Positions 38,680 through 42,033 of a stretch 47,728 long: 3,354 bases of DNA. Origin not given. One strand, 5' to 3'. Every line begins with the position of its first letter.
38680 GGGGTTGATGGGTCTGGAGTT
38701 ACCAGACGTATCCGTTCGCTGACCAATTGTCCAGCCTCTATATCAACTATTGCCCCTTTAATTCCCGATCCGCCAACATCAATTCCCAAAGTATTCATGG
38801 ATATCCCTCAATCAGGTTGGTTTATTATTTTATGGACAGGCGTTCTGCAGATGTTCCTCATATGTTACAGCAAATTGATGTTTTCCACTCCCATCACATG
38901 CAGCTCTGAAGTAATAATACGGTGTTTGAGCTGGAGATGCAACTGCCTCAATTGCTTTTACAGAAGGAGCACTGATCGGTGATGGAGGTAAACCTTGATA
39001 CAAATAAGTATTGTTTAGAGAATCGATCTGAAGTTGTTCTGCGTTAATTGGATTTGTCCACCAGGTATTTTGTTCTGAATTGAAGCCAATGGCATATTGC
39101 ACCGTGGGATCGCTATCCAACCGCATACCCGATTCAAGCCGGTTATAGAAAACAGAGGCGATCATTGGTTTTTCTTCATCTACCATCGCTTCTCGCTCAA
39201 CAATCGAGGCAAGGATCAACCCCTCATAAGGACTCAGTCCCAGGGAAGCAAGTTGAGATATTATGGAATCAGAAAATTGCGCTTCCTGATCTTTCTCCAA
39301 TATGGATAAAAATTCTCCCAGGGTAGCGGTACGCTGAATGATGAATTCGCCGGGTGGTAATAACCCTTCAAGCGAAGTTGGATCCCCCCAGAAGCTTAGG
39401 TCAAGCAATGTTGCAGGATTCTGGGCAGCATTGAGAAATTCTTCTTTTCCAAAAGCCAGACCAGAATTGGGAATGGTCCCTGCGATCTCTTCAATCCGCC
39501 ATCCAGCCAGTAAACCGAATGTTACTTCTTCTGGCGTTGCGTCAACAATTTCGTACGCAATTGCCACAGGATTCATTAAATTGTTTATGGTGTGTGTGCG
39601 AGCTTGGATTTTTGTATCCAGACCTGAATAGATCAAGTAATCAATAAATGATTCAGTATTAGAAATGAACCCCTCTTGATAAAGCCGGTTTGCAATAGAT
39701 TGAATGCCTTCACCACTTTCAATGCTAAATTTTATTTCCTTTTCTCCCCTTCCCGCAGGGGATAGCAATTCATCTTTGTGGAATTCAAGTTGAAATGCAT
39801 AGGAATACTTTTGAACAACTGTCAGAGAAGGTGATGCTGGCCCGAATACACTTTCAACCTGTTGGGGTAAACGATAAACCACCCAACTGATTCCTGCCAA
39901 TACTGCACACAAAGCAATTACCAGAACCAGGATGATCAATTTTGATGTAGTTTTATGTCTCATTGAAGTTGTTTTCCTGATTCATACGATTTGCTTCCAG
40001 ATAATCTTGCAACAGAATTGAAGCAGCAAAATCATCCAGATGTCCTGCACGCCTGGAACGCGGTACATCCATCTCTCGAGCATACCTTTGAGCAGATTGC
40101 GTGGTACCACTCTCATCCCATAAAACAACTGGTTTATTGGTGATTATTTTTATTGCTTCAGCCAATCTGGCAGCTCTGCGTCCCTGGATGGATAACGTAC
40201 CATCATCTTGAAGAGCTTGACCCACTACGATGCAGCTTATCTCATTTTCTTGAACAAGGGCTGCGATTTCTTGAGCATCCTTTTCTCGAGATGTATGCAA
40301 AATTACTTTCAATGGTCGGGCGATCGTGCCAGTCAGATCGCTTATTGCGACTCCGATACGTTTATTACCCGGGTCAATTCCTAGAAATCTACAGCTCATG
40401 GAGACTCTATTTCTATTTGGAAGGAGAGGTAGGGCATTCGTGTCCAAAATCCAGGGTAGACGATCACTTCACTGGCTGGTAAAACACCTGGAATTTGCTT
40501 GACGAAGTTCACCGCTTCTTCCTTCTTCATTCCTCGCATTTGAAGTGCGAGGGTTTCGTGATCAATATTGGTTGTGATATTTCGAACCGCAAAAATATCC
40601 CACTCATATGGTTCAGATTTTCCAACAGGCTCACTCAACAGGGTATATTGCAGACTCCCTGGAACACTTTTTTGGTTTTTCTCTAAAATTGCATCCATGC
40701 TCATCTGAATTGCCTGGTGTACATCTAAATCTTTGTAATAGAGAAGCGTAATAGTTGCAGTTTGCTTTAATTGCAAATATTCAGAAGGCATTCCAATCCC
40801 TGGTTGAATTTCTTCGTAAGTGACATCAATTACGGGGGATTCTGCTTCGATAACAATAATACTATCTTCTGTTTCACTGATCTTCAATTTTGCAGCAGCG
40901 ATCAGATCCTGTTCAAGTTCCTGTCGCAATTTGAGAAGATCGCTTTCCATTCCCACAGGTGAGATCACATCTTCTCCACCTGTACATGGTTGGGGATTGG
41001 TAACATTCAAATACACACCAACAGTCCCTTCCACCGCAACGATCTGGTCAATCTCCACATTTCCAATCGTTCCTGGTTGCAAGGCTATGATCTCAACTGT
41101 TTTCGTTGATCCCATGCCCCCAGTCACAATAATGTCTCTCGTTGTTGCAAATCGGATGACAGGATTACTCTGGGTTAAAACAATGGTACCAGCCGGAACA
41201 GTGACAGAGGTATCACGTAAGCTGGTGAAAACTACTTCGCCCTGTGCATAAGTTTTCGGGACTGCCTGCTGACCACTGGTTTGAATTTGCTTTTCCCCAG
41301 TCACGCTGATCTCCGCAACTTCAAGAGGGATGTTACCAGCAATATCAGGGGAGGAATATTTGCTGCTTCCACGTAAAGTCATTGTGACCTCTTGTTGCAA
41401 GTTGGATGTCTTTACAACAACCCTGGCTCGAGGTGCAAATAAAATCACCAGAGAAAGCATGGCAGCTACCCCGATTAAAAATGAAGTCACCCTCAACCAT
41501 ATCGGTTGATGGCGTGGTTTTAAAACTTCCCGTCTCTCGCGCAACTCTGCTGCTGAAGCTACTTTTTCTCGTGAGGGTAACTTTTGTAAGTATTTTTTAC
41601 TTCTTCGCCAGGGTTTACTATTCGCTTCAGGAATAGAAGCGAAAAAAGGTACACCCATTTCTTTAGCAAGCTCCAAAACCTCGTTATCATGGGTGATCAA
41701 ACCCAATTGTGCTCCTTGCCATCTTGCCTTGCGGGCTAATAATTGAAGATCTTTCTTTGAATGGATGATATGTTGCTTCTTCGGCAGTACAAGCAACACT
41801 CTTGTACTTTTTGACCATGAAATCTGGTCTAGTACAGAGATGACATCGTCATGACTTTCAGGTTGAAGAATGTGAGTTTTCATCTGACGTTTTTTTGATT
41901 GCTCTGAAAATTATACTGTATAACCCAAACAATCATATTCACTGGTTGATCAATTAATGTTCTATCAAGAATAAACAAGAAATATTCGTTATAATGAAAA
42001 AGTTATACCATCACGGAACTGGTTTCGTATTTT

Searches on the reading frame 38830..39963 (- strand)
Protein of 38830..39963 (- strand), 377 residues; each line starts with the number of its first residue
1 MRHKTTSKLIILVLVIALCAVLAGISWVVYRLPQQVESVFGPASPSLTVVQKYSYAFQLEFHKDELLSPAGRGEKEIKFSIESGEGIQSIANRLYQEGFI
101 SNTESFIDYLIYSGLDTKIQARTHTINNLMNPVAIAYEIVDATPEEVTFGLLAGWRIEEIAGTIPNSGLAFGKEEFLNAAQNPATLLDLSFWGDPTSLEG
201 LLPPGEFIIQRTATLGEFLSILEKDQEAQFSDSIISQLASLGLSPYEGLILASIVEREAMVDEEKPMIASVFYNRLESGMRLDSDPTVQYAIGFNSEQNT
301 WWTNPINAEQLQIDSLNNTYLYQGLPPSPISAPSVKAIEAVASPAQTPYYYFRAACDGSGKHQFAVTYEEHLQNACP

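Call 47: search_protein_families(library=pfam, proteins=[window:38830-39963:-], max_evalue=0.00001)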
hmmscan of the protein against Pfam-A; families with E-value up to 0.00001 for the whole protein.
window:38830-39963:- (377 aa): 1 family
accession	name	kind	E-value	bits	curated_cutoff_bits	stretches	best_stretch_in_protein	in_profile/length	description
PF02618.21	YceG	-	5e-65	220.1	32.4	1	79-375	1-273/275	YceG-like family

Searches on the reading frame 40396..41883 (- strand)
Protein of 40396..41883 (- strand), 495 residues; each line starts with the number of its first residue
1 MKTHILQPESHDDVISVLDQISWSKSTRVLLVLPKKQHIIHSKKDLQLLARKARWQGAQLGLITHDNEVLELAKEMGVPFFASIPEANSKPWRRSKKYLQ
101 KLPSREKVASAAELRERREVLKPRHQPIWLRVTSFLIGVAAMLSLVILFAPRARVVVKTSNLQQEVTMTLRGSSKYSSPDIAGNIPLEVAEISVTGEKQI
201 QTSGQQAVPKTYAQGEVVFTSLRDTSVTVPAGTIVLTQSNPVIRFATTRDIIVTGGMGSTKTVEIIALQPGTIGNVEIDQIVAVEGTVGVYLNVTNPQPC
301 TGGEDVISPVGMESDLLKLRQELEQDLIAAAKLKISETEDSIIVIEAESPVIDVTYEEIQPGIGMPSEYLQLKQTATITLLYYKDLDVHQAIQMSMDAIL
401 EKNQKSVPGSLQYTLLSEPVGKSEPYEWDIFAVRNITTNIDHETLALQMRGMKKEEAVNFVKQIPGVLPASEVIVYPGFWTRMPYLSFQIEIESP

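Call 47: search_protein_families(library=pfam, proteins=[window:40396-41883:-], max_evalue=0.00001)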
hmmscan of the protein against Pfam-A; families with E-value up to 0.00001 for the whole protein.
window:40396-41883:- (495 aa): 1 family
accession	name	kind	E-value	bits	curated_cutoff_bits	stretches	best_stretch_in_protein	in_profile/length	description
PF04865.19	Baseplate_J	-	2.8e-08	33.8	21.1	1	211-306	21-112/255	Baseplate J-like protein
